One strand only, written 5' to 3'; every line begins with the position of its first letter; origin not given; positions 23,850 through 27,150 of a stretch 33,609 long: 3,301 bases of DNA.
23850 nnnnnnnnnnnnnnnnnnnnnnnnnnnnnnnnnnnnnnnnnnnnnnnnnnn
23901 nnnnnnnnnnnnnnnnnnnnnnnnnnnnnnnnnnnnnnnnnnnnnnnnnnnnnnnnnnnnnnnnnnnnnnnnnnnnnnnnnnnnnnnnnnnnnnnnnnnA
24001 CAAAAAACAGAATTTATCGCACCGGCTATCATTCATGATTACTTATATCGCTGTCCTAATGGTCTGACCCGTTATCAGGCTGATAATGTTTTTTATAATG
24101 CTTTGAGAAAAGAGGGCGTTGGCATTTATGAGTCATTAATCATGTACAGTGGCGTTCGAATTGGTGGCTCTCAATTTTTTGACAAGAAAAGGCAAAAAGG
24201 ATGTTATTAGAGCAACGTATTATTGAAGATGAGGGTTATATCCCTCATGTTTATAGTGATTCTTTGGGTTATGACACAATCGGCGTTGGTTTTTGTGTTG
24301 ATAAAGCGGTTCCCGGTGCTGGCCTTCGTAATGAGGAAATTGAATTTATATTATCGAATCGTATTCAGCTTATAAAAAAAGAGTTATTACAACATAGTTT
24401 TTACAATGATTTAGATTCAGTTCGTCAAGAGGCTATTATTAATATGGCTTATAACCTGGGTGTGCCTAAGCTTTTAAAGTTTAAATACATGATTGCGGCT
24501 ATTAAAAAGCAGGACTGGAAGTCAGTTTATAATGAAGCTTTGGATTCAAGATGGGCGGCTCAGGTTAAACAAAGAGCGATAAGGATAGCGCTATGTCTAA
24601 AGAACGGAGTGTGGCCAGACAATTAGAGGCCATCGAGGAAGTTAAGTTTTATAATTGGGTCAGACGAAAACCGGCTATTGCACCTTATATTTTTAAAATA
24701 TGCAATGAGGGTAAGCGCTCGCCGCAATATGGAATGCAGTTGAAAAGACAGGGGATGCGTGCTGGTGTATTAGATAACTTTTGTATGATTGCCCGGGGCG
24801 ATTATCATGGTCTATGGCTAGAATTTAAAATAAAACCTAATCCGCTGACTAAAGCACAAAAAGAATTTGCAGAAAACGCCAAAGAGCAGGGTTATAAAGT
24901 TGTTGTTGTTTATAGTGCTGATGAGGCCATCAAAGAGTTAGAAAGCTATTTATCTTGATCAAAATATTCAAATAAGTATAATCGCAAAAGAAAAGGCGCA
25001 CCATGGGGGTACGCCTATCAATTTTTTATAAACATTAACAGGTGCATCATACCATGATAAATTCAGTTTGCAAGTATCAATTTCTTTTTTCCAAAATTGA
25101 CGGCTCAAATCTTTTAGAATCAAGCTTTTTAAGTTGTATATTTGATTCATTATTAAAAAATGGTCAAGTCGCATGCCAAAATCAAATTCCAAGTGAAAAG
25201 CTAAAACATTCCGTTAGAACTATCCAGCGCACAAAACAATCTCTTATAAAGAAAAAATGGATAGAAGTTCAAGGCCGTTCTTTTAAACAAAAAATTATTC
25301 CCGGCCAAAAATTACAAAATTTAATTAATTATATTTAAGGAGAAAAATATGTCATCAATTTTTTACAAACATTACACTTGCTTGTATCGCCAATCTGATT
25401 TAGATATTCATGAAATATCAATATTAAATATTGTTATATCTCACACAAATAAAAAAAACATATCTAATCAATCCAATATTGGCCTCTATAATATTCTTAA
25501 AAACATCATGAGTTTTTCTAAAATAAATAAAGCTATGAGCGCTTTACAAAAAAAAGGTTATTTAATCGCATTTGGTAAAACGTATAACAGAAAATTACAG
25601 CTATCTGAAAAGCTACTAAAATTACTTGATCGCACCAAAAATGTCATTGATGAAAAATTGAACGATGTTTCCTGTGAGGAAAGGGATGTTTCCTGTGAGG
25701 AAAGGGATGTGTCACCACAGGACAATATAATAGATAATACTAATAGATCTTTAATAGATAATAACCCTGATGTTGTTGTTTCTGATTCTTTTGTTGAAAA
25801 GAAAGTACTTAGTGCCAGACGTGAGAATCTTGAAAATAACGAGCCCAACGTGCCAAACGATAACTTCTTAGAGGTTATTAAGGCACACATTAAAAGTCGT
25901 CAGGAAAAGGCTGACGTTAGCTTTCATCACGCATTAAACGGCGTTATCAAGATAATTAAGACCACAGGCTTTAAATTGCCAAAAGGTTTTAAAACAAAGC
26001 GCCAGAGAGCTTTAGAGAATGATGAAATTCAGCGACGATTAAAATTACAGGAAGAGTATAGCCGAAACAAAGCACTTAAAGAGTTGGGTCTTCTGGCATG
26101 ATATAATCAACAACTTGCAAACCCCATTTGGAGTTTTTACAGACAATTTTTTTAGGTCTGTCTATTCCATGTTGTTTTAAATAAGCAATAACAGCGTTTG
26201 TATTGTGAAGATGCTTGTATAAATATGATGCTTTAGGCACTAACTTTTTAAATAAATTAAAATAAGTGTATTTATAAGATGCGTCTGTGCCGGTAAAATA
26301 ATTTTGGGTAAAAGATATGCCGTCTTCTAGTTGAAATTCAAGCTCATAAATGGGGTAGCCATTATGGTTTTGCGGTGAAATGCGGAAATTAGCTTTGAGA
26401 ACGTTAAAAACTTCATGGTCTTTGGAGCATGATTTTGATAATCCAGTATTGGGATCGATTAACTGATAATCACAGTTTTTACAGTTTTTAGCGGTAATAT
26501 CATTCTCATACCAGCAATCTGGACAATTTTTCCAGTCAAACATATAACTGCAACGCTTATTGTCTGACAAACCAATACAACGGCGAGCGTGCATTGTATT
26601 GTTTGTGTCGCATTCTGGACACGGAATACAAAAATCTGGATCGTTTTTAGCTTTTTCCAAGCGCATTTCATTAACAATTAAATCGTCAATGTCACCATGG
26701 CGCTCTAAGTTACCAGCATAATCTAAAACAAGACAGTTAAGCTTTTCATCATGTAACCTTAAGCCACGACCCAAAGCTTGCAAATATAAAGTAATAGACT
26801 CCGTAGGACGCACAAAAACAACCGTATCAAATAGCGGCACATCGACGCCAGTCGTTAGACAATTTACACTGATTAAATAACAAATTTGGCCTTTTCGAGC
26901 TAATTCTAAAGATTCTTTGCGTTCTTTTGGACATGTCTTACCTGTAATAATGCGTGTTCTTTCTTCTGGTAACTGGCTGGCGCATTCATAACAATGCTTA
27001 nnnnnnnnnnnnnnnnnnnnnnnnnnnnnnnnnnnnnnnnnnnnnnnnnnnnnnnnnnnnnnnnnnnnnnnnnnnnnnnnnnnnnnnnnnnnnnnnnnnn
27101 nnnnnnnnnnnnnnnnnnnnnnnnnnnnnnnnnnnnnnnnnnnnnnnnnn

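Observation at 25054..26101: A second lambda-O-like initiator unit with its own intragenic iterons suggests a two-origin phage or a plasmid-style maintenance replicon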

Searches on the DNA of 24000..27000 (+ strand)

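Call 9: search_dna_similar(query=window:24000-27000:+, collection=phages, mode=distant)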
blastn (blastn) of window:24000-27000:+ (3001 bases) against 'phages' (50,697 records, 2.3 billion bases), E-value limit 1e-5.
No match.

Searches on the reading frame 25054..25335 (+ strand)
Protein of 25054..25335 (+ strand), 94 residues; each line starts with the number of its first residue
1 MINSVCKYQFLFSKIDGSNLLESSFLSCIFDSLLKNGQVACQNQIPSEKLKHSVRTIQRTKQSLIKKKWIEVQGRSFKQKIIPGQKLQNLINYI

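Call 7: search_protein_families(library=pfam, proteins=[window:25054-25335:+], max_evalue=0.1)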
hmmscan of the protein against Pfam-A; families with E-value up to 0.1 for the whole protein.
window:25054-25335:+ (94 aa): 2 families
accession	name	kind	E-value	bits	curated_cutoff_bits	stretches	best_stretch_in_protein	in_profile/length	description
PF20718.2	Med16_bridge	-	0.0099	16.3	24.1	1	25-93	79-144/189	Mediator complex subunit 16, central helical bridge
PF13730.12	HTH_36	-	0.043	14.1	25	1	48-70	33-55/55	Helix-turn-helix domain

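Call 8: search_protein_families(library=phrogs, proteins=[window:25054-25335:+], max_evalue=0.1)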
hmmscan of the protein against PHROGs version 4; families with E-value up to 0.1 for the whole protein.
window:25054-25335:+ (94 aa): 3 families
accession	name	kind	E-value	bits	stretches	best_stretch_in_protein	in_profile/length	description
phrog_678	-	DNA, RNA and nucleotide metabolism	0.0061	17.2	1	47-82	92-127/346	replication initiation O-like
phrog_186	-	DNA, RNA and nucleotide metabolism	0.0064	17.2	1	32-79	57-102/308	DnaD-like helicase loader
phrog_8102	-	DNA, RNA and nucleotide metabolism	0.05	13.7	1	44-85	181-222/337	replication initiation protein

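Call 84: search_protein_families(library=ncbifam, proteins=[window:25054-25335:+], max_evalue=0.01)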
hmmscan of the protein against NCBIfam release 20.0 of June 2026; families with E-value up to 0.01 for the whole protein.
window:25054-25335:+ (94 aa): 0 families

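Call 93: find_homologous_proteins(query=A5, max_evalue=0.001)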
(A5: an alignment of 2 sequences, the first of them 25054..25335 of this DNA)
Query A5 (2 sequences) (94 aa, profile of the alignment): 2 proteins with E <= 0.001 among 10 candidates.
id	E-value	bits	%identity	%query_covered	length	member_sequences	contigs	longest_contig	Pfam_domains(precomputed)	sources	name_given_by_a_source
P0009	3.1e-63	229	25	64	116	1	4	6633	-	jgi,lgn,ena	-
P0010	2.0e-42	162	100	100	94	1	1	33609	-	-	-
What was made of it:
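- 25054..25338 (+): Small (94 aa) stand-alone winged-helix protein, a paralog of the initiator N-terminal domain. Presumed regulator or accessory DNA-binding protein of the cassette. No other homologs (call 93).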
